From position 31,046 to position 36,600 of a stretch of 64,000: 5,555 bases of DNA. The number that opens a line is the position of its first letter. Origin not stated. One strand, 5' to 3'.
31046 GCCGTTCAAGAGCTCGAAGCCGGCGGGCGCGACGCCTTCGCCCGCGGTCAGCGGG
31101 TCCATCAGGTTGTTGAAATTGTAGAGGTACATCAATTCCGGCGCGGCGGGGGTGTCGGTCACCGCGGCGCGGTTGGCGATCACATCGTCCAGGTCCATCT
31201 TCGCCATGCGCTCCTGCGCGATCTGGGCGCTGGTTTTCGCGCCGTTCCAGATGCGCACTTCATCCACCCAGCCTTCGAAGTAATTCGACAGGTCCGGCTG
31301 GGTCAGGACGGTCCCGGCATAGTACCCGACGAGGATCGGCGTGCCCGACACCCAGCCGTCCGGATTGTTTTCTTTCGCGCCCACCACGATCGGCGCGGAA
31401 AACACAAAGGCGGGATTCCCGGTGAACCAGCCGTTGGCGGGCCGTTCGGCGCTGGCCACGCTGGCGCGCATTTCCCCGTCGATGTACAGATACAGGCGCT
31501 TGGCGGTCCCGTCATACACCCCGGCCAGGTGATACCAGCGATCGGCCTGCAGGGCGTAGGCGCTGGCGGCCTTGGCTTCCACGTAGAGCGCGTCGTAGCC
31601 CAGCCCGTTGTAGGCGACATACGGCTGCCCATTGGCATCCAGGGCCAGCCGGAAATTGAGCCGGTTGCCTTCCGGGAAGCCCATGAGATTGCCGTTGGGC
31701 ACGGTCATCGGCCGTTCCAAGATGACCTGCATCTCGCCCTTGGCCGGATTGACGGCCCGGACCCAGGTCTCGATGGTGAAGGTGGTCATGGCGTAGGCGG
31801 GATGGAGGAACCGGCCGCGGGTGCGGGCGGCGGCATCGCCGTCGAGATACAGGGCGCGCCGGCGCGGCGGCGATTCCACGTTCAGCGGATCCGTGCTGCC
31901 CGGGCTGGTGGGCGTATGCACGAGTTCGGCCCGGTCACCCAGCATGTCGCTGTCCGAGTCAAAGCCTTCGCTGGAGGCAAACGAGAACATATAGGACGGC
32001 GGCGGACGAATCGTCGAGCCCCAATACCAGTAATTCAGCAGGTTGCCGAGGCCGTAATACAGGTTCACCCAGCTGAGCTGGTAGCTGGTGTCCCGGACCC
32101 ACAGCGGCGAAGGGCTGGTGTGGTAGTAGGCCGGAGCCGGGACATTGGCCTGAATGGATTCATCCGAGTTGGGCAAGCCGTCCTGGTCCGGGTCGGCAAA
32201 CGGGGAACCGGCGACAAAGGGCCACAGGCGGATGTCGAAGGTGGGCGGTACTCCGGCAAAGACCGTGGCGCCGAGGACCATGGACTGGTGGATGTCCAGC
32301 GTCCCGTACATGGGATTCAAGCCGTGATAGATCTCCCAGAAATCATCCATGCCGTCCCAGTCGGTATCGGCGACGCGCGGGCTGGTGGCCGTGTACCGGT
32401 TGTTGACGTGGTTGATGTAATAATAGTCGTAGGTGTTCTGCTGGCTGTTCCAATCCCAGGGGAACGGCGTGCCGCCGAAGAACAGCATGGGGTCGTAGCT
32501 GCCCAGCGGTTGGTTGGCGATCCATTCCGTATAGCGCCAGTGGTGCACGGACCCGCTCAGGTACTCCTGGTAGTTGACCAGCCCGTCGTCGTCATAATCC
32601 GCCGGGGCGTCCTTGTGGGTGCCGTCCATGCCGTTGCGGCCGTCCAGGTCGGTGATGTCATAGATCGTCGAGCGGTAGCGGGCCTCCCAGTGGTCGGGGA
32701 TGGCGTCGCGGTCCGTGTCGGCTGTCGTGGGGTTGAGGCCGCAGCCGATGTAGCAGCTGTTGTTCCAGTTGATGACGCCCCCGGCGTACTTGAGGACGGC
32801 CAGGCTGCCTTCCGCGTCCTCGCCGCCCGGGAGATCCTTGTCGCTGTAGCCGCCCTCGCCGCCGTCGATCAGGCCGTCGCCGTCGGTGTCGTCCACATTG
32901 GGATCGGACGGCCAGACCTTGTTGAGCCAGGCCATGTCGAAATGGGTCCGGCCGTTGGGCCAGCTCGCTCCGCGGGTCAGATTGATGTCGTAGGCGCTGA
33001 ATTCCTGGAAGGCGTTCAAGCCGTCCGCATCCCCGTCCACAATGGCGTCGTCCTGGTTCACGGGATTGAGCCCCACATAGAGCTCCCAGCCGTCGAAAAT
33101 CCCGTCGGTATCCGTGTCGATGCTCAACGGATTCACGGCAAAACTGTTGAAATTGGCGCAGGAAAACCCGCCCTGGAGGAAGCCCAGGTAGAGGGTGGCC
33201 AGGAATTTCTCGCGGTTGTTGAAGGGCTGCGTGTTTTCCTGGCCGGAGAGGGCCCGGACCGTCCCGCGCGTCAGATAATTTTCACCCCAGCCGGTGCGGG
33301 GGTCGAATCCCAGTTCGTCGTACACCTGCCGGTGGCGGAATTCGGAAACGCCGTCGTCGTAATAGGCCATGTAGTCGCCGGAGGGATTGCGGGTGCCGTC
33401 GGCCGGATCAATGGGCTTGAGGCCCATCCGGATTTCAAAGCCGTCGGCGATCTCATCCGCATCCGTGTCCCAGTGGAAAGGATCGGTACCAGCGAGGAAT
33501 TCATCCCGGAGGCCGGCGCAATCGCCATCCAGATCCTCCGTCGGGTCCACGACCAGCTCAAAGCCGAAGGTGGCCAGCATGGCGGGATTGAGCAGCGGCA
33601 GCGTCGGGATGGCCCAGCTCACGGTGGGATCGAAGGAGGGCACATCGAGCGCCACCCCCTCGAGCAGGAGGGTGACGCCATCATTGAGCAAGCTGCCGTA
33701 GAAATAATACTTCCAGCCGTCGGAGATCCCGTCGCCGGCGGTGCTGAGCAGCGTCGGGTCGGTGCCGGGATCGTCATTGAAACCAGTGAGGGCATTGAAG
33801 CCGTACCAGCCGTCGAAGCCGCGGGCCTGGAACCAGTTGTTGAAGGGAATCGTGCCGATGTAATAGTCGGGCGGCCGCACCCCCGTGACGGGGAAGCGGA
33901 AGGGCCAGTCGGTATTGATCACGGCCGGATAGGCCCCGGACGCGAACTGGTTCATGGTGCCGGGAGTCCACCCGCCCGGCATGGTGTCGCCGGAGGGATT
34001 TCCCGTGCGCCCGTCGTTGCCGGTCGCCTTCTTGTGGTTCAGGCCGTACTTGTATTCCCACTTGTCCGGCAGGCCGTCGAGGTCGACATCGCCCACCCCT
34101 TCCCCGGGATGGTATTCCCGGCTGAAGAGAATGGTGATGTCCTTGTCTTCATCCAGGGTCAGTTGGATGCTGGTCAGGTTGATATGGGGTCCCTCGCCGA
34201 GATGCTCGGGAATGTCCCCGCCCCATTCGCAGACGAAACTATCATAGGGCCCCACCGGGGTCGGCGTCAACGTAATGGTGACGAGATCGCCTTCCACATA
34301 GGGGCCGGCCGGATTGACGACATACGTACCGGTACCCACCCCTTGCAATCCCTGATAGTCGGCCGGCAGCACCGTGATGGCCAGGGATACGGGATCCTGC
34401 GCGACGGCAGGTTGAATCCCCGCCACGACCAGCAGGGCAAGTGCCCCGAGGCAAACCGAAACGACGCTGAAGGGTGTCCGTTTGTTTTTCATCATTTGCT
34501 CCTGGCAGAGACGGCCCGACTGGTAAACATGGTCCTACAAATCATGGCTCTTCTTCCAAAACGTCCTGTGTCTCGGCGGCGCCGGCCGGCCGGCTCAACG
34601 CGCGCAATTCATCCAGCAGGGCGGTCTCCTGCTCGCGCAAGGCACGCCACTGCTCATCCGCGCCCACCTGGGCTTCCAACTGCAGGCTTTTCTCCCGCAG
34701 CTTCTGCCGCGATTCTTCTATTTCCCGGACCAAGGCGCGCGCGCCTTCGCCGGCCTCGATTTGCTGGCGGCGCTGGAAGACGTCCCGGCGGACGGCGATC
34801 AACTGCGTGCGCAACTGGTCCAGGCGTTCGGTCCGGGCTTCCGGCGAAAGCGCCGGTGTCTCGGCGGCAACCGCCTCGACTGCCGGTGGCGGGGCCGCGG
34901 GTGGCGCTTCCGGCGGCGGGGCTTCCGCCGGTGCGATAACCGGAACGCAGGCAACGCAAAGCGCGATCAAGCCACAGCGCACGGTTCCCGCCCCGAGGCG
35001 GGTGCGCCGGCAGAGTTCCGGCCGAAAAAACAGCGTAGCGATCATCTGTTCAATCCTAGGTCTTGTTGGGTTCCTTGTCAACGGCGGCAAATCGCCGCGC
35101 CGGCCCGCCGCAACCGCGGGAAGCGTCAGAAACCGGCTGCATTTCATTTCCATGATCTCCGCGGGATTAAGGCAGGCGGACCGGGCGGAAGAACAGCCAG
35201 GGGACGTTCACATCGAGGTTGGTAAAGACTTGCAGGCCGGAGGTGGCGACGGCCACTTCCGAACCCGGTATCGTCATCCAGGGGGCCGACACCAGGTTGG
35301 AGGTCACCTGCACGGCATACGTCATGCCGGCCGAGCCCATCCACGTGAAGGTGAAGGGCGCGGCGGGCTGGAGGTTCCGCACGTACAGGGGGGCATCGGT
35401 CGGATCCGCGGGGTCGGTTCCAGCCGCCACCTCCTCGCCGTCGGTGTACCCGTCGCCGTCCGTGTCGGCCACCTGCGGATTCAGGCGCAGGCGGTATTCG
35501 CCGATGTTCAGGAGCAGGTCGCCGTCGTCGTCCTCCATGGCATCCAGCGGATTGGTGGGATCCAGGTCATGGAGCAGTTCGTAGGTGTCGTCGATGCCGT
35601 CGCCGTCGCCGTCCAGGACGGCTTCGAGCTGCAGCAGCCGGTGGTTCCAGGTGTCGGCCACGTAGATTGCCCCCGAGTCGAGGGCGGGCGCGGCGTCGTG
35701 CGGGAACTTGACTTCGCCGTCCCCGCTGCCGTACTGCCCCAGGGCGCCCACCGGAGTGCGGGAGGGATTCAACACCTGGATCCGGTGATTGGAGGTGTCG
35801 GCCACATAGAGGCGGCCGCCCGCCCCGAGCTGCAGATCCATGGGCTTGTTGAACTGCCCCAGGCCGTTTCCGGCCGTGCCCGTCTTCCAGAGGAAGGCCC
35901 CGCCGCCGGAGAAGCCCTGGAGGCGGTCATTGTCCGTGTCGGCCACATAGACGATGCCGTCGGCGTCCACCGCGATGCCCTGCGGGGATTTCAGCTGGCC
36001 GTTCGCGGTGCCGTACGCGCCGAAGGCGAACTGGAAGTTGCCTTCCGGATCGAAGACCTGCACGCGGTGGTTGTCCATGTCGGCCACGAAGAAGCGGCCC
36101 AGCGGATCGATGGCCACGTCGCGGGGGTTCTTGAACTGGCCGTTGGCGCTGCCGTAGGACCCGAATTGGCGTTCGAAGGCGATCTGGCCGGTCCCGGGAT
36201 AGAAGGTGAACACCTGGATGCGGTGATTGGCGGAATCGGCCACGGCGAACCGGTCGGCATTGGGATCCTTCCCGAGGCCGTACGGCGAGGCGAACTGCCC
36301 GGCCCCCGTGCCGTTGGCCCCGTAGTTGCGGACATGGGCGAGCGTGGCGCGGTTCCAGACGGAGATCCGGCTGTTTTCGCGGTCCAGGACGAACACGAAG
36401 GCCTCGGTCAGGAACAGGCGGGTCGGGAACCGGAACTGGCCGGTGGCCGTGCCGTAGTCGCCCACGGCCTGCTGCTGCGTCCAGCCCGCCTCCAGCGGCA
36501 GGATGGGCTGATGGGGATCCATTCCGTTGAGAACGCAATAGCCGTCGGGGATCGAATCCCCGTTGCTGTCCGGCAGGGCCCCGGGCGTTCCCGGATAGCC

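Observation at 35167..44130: Single 2987-aa polypeptide with two complete propeptide+subtilase units, an NHL beta-propeller and TSP3 repeats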

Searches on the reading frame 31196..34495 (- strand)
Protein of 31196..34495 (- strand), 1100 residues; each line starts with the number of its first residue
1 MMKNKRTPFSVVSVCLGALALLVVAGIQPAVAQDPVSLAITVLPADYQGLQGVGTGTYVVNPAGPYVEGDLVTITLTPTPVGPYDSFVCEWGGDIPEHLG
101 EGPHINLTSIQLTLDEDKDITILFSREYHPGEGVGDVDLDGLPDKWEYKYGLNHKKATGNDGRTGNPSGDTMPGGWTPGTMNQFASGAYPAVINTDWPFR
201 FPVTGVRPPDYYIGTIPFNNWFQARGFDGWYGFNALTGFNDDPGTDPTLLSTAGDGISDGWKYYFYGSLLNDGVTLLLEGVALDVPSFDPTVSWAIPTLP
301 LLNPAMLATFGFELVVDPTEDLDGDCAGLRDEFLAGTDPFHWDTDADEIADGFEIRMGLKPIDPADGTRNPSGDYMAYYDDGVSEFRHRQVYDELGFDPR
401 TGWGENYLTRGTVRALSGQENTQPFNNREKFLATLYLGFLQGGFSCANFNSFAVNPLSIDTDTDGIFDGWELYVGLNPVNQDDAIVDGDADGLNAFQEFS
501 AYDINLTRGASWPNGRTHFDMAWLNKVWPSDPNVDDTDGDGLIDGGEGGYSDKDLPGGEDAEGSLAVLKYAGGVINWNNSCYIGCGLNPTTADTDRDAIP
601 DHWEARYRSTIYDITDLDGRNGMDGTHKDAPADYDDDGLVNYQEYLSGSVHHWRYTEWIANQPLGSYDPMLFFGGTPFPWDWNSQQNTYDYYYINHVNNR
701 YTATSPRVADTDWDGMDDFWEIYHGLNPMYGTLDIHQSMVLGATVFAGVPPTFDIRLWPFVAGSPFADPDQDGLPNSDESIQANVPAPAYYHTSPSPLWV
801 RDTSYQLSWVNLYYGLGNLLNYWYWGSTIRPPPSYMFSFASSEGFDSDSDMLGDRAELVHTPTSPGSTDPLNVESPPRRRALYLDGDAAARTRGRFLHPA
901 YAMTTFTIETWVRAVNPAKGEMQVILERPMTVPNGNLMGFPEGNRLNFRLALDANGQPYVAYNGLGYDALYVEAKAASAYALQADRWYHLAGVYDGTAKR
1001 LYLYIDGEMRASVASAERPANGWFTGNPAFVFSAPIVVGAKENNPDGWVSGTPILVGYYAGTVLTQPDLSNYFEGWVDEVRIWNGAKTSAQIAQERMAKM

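Call 57: search_protein_families(library=pfam, proteins=[window:31196-34495:-], max_evalue=0.1)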
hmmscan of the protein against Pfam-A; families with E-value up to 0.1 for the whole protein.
window:31196-34495:- (1100 aa): 1 family
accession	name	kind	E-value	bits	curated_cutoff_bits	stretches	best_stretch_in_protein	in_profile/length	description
PF13385.13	Laminin_G_3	-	5.7e-17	62.7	27.6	2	904-1021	17-113/151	Concanavalin A-like lectin/glucanases superfamily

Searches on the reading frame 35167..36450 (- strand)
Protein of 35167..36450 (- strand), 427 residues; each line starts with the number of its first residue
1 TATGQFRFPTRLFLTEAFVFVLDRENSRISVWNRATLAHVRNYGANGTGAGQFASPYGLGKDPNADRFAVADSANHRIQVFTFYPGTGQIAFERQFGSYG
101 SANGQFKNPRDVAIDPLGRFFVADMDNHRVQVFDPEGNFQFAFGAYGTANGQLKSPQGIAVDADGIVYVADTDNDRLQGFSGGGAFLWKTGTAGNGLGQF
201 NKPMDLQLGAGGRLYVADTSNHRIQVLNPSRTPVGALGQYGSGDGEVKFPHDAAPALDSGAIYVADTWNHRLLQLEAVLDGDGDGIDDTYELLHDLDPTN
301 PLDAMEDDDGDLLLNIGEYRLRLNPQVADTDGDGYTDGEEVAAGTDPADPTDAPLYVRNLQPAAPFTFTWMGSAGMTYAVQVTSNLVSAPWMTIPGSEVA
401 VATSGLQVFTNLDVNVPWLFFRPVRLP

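Call 57: search_protein_families(library=pfam, proteins=[window:35167-36450:-], max_evalue=0.1)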
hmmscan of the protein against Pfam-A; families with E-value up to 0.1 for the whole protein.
window:35167-36450:- (427 aa): 8 families
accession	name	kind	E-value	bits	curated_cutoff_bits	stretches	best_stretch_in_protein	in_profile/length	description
PF01436.27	NHL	-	3.2e-41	137.8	20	5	106-133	1-28/28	NHL repeat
PF08450.18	SGL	-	7.2e-11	42.6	26.3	1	52-138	132-215/246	SMP-30/Gluconolactonase/LRE-like region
PF18884.5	TSP3_bac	-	5.3e-10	39.4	25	1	329-350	1-22/22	Bacterial TSP3 repeat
PF25021.1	TEN_NHL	-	2.1e-07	30.7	27.1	1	149-174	137-162/357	Teneurin NHL domain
PF17170.10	DUF5128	-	5.7e-07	29.5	22.9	0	118-163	54-99/321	6-bladed beta-propeller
PF06739.17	SBBP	-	0.014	15.8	20.5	0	147-170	7-29/38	Beta-propeller repeat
PF20067.5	SSL_N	-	0.027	14.7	18.9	0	155-172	22-39/46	Strictosidine synthase-like, N-terminal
PF01731.26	Arylesterase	-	0.047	14.3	21.3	0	152-172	52-73/86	Arylesterase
